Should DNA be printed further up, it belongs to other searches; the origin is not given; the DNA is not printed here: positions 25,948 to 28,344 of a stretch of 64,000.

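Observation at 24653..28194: MttB paralog 1 translationally coupled to a TMADH/DgcA-family flavoprotein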

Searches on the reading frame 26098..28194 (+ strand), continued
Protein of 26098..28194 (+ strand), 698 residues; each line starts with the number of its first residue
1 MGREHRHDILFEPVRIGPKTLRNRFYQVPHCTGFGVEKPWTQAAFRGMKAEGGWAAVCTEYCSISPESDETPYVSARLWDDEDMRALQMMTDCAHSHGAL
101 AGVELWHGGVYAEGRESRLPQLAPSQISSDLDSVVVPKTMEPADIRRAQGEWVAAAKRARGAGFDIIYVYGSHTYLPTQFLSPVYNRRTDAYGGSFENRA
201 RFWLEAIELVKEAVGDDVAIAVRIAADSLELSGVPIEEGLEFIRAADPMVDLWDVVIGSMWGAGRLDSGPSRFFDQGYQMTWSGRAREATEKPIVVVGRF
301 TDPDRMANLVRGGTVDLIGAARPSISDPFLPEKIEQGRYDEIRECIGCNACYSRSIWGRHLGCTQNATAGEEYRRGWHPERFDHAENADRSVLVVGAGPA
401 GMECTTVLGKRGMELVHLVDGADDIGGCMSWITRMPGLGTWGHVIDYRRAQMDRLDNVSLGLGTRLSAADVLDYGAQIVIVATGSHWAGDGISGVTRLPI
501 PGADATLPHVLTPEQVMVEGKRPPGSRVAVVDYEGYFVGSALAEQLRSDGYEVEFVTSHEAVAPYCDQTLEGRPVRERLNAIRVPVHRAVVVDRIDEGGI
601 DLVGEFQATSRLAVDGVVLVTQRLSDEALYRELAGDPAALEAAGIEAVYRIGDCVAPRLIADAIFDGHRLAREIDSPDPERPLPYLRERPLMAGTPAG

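Call 25: get_annotated_region(hit=H22, flank=8000)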
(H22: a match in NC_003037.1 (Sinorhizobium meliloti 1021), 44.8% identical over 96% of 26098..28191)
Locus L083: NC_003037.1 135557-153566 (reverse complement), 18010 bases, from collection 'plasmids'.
description: Sinorhizobium meliloti 1021 plasmid pSymA, complete sequence
organism: Sinorhizobium meliloti 1021 (NCBI taxid 266834)
taxonomy: Bacteria; Pseudomonadota; Alphaproteobacteria; Hyphomicrobiales; Rhizobiaceae; Sinorhizobium; Sinorhizobium meliloti; Sinorhizobium meliloti 1021
host: -; source: -; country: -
typing (MOB-suite, as given by PLSDB): conjugative; relaxase MOBQ; mating-pair formation MPF_T
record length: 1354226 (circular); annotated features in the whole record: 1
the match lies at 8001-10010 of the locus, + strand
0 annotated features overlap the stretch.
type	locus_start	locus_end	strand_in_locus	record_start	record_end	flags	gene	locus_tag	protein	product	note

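Call 26: get_annotated_region(hit=H8, flank=8000)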
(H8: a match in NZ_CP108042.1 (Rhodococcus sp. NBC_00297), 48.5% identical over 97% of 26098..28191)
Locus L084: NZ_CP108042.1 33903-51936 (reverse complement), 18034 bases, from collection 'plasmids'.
description: Rhodococcus sp. NBC_00297 plasmid unnamed1, complete sequence
organism: Rhodococcus sp. NBC_00297 (NCBI taxid 2976005)
taxonomy: Bacteria; Actinomycetota; Actinomycetes; Mycobacteriales; Nocardiaceae; Rhodococcus; Rhodococcus sp. NBC 00297
host: -; source: -; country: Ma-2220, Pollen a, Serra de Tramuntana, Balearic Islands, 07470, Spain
typing (MOB-suite, as given by PLSDB): non-mobilizable
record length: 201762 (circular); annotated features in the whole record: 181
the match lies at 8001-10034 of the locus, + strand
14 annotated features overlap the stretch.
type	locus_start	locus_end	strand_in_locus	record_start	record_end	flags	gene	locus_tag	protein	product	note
CDS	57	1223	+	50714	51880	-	-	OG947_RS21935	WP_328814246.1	FAD-binding oxidoreductase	-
CDS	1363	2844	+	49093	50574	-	-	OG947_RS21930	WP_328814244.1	aldehyde dehydrogenase family protein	-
CDS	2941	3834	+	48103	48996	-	-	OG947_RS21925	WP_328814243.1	SDR family NAD(P)-dependent oxidoreductase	-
CDS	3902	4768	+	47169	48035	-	-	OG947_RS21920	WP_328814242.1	alpha/beta hydrolase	-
CDS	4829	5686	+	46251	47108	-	-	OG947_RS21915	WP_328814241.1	alpha/beta fold hydrolase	-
CDS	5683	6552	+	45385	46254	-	-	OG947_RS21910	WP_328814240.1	VOC family protein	-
CDS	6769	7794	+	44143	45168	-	-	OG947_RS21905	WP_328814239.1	NAD(P)-dependent alcohol dehydrogenase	-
CDS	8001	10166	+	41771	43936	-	-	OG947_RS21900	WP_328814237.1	FAD-dependent oxidoreductase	-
CDS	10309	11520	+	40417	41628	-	-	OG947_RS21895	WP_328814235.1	cytochrome P450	-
CDS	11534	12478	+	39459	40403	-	-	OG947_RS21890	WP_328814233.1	PDR/VanB family oxidoreductase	-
CDS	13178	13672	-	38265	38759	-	-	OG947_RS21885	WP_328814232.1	hypothetical protein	-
CDS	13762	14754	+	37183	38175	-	-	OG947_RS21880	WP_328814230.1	hypothetical protein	-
CDS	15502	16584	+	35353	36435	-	ald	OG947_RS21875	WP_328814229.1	alanine dehydrogenase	GO:0006522 - alanine metabolic process [Evidence IEA]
CDS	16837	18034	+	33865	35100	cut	-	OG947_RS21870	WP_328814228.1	LuxR C-terminal-related transcriptional regulator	GO:0006355 - regulation of DNA-templated transcription [Evidence IEA]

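Call 33: find_encoding_contigs(protein=P0029, flank=10000, max_places=1)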
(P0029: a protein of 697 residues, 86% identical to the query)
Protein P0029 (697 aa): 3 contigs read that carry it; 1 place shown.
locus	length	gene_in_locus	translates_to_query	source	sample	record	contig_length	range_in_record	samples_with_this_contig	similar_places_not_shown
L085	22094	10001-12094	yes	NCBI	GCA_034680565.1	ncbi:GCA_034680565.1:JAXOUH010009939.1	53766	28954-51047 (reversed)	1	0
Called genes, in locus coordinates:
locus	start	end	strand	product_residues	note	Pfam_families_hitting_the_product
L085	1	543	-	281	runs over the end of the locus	PF00294:PfkB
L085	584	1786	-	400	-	PF00005:ABC_tran, PF08402:TOBE_2 (faint), PF17912:OB_MalK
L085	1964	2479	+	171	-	-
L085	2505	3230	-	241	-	PF01904:DUF72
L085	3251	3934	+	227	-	PF12146:Hydrolase_4 (faint), PF12695:Abhydrolase_5 (faint), PF20408:Abhydrolase_11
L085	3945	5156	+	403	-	PF02073:Peptidase_M29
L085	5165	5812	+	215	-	PF02798:GST_N, PF13417:GST_N_3, PF13409:GST_N_2, PF00043:GST_C (weak), PF14497:GST_C_3 (weak), PF13410:GST_C_2 (weak)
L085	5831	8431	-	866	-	PF08450:SGL (faint), PF22494:choice_anch_I (faint), PF10282:Lactonase (weak), PF04185:Phosphoesterase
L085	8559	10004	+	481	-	PF06253:MTTB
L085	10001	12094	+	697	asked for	PF00724:Oxidored_FMN, PF13450:NAD_binding_8 (faint), PF07992:Pyr_redox_2 (faint), PF00070:Pyr_redox (faint), PF22620:OYE-like_second_a-b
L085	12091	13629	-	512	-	PF00732:GMC_oxred_N, PF05199:GMC_oxred_C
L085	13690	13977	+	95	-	PF13769:Virulence_fact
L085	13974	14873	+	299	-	PF02574:S-methyl_trans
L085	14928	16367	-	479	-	PF06253:MTTB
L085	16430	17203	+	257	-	PF09339:HTH_IclR, PF12802:MarR_2, PF01022:HTH_5 (weak), PF01047:MarR (weak), PF01978:TrmB (weak), PF13412:HTH_24 (weak), PF13545:HTH_Crp_2 (weak), PF01614:IclR_C, +1 more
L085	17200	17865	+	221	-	PF02607:B12-binding_2, PF02310:B12-binding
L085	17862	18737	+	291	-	-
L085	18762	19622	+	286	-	PF00809:Pterin_bind, PF03599:CdhD (weak)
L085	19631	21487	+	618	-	PF00111:Fer2, PF17650:RACo_linker, PF17651:Raco_middle, PF14574:RACo_C_ter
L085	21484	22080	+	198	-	PF07796:DUF1638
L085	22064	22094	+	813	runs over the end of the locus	PF00899:ThiF (weak), PF01266:DAO, PF13450:NAD_binding_8 (weak), PF16350:FAO_M, PF01571:GCV_T, PF08669:GCV_T_C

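Call 34: find_encoding_contigs(protein=P0044, flank=10000, max_places=1)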
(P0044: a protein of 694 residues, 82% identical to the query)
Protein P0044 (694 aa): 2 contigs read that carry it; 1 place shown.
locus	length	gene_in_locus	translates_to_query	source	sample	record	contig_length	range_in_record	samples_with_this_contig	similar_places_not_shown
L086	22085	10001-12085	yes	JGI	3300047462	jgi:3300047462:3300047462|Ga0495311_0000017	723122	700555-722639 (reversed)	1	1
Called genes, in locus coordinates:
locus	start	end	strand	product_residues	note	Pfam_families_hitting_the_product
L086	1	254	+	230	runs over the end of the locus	-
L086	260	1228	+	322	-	PF00005:ABC_tran, PF13304:AAA_21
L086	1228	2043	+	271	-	PF12730:ABC2_membrane_4, PF10920:DUF2705, PF12679:ABC2_membrane_2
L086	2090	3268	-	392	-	PF02746:MR_MLE_N, PF13378:MR_MLE_C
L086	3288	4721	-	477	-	PF06253:MTTB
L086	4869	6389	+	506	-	PF00732:GMC_oxred_N, PF01266:DAO (faint), PF05199:GMC_oxred_C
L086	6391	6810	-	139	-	-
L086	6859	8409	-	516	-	PF00324:AA_permease, PF13520:AA_permease_2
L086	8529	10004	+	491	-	PF06253:MTTB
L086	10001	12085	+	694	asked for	PF00724:Oxidored_FMN, PF00070:Pyr_redox (faint), PF13450:NAD_binding_8 (weak), PF07992:Pyr_redox_2 (weak), PF22620:OYE-like_second_a-b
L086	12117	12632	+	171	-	PF07291:MauE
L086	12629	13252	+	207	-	-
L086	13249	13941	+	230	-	-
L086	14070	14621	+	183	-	-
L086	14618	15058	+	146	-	-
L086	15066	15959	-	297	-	PF26549:Tricorn_N, PF26550:Tricorn_2nd, PF07676:PD40, PF26549:Tricorn_N, PF07676:PD40, PF25174:Beta-prop_THOC3 (weak), PF26549:Tricorn_N, PF07676:PD40 (weak), +2 more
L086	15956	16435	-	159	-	PF00111:Fer2 (weak), PF01799:Fer2_2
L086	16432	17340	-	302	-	PF00941:FAD_binding_5, PF03450:CO_deh_flav_C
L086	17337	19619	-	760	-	PF01315:Ald_Xan_dh_C, PF02738:MoCoBD_1, PF20256:MoCoBD_2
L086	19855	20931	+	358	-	PF17164:DUF5122 (faint)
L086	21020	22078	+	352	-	PF03706:LPG_synthase_TM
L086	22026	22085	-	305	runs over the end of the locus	PF14257:DUF4349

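Call 35: find_encoding_contigs(protein=P0112, flank=10000, max_places=1)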
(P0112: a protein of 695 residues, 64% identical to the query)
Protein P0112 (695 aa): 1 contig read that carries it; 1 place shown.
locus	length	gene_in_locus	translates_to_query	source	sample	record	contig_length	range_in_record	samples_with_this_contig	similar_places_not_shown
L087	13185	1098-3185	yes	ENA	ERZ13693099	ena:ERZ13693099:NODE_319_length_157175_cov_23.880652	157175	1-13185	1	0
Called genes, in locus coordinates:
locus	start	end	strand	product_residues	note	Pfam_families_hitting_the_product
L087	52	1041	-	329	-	PF19420:DDAH_eukar (faint), PF02274:ADI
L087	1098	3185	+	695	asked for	PF00724:Oxidored_FMN, PF07992:Pyr_redox_2 (weak), PF00890:FAD_binding_2 (weak), PF07992:Pyr_redox_2, PF12831:FAD_oxidored (weak), PF13450:NAD_binding_8 (weak), PF22620:OYE-like_second_a-b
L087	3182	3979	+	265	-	PF00106:adh_short, PF08659:KR, PF13561:adh_short_C2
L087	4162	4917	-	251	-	PF00378:ECH_1, PF16113:ECH_2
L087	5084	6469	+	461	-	PF00202:Aminotran_3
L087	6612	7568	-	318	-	-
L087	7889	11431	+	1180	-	PF21076:GDH_ACT2, PF21079:GDH_HM2, PF21077:GDH_ACT3, PF21078:GDH_HM3, PF05088:Bac_GDH_CD, PF21074:GDH_C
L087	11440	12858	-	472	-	PF01946:Thi4 (weak), PF01266:DAO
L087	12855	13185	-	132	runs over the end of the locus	PF07883:Cupin_2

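Call 39: search_dna_similar(query=window:26098-28191:+, collection=plasmids, mode=protein, max_rows=30, max_evalue=1e-50, rows=spread)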
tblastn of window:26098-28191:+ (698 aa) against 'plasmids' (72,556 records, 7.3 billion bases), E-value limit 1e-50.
Records with a match: 235; places in all: 247; records where one place covers at least 80% of the query: 227.
Best place of each record, by identity: <60% 235.
By first word of the organism name: Ralstonia 117; Sinorhizobium 52; Shinella 10; Leisingera 9; Paracoccus 6; Rhizobium 4; Paraburkholderia 3; Gemmobacter 2; Phyllobacterium 2; Sulfitobacter 2; and 24 more.
By predicted mobility (MOB-suite, as given by PLSDB): mobilizable 107; non-mobilizable 72; conjugative 56.
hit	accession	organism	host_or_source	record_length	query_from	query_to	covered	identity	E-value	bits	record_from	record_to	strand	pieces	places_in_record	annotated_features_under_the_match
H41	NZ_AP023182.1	Paraburkholderia sp. PGU19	Physopelta gutta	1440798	1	675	97%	52.7%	0e+0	662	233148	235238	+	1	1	record has no annotation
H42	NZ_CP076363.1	Gemmobacter fulvus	cell culture,Anabaena culture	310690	1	676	97%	46.5%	0e+0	617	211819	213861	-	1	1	FAD-dependent oxidoreductase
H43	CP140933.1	Sinorhizobium meliloti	Medicago lupulina,whole organism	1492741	1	672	96%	44.9%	6e-154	501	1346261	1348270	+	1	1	NAD(P)-binding protein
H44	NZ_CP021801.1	Sinorhizobium meliloti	Medicago sativa,Single Cell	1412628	1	672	96%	44.8%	7e-154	501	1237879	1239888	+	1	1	none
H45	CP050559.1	Sinorhizobium meliloti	Melilotus officinalis,cell culture,root ...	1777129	1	672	96%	44.8%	2e-153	499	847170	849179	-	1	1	NAD(P)-binding protein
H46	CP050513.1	Sinorhizobium meliloti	Medicago sativa,cell culture,root nodule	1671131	1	672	96%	44.7%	3e-134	506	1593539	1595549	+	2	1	none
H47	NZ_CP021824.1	Sinorhizobium meliloti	Medicago truncatula,Single Cell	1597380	1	672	96%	44.6%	1e-153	500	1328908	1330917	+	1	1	none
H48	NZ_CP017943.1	Phyllobacterium zundukense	Oxytropis triphylla,cell culture,root ...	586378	3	675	96%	44.3%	7e-150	489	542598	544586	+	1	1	FAD-dependent oxidoreductase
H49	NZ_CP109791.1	Leisingera thetidis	-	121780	3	675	96%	43.8%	1e-149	488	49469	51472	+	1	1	FAD-dependent oxidoreductase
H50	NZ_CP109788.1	Leisingera thetidis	-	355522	7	675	96%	42.8%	6e-130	431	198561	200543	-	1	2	FAD-dependent oxidoreductase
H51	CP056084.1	Ralstonia solanacearum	cell clture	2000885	6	676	96%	42.5%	2e-134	444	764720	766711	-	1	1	FAD-dependent oxidoreductase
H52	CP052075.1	Ralstonia solanacearum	tomato,cell culture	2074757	6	676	96%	42.5%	2e-134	444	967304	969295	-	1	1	none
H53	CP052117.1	Ralstonia solanacearum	tomato,cell culture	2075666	6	676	96%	42.5%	2e-134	444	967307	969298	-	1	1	NADH:flavin oxidoreductase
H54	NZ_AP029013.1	Ralstonia pseudosolanacearum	-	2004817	6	676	96%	42.5%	3e-134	444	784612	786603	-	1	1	none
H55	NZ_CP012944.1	Ralstonia solanacearum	Cucumis sativus,cell culture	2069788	6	676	96%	42.5%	1e-135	448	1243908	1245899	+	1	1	none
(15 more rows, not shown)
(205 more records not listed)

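Call 40: get_annotated_region(hit=H51, flank=7000)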
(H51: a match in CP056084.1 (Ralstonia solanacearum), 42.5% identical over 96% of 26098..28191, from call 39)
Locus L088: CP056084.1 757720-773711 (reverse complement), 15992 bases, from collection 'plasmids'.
description: Ralstonia solanacearum strain FJAT91-F1 plasmid plas1, complete sequence
organism: Ralstonia solanacearum (NCBI taxid 305)
taxonomy: Bacteria; Pseudomonadota; Betaproteobacteria; Burkholderiales; Burkholderiaceae; Ralstonia; Ralstonia solanacearum
host: -; source: cell clture; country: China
typing (MOB-suite, as given by PLSDB): mobilizable; relaxase MOBP
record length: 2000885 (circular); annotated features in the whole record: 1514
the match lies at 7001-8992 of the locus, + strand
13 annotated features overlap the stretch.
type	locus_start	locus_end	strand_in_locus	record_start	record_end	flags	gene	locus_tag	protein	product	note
CDS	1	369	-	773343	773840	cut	-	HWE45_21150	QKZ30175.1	DUF2165 family protein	-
CDS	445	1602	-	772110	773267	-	-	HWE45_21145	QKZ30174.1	acyl-CoA dehydrogenase family protein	-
CDS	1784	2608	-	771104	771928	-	-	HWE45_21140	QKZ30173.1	AraC family transcriptional regulator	-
CDS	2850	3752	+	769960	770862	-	-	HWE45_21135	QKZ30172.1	DMT family transporter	-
CDS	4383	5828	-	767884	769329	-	-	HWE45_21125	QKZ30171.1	IS1182 family transposase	-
CDS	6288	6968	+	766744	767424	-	-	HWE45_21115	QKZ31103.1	YggS family pyridoxal phosphate-dependent enzyme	-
CDS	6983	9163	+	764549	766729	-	-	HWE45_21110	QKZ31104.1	FAD-dependent oxidoreductase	-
CDS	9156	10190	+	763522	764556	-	trpD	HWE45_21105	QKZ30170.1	anthranilate phosphoribosyltransferase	-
CDS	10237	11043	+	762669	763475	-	trpC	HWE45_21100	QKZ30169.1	indole-3-glycerol phosphate synthase TrpC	-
CDS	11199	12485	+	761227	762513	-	-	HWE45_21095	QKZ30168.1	diaminopimelate decarboxylase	-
CDS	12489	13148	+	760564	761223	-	pdxH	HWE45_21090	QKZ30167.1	pyridoxamine 5'-phosphate oxidase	-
CDS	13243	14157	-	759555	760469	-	-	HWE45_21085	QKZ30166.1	LysR family transcriptional regulator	-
CDS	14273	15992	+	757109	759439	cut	metE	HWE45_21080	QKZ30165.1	5-methyltetrahydropteroyltriglutamate-- homocysteine S-methyltransferase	-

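Call 94: predict_structure(alignment_id=A1)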
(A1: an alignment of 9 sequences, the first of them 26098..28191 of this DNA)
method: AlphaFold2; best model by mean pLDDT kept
length: 698 residues; sequences in the alignment: 9
mean_pLDDT: 57.5   pTM: 0.44
mean pLDDT of the five models: 57.5, 57.5, 55.7, 52.7, 51.8
residues with pLDDT >= 90: 60; 70-90: 185; 50-70: 170; < 50: 283
segments of 3 or more residues with pLDDT < 50: 1-79, 97-99, 106-139, 171-179, 186-192, 257-278, 298-303, 319-385, 423-429, 438-444, 568-570, 652-656, 668-698
pLDDT, mean of each block of 10 residues (from residue 1): 23 22 29 27 35 33 24 32 57 52 48 27 27 35 65 73 68 45 51 61 81 82 63 70 84 58 30 44 76 59 52 58 34 41 31 27 27 28 53 75 69 79 45 51 54 74 74 88 67 73 89 82 93 79 88 92 59 75 90 92 85 94 66 86 85 48 50 32 27 27
secondary structure, 60 per line:
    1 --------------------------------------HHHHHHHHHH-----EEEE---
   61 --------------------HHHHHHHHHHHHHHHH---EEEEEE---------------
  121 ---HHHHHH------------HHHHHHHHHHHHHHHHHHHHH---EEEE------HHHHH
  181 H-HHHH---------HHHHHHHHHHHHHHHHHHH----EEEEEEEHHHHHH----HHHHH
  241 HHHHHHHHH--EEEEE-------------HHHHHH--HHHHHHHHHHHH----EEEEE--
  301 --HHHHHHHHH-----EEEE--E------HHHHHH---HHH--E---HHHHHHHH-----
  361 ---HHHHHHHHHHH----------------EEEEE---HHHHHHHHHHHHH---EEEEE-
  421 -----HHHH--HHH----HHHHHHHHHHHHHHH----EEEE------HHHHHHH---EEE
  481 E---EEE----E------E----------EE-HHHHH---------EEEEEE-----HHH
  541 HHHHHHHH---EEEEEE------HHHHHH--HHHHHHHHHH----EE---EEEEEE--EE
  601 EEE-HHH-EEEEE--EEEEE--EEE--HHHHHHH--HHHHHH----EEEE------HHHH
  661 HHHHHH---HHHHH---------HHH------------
elements in order (helices of 4 or more, strands of 3 or more residues): H39-48 E54-57 H81-96 E100-105 H124-129 H142-162 E166-169 H176-181 H183-186 H196-214 E219-225 H226-231 H236-249 E252-256 H270-275 H278-289 E294-298 H303-311 E317-320 H330-335 H348-355 H364-374 E391-395 H399-411 E415-419 H426-429 H439-453 E458-461 H468-474 E478-481 E485-487 H513-517 E527-532 H538-548 E552-557 H564-569 H572-581 E591-596 E599-603 E609-613 E616-620 E623-625 H628-634 H637-642 E647-650 H657-666 H670-674
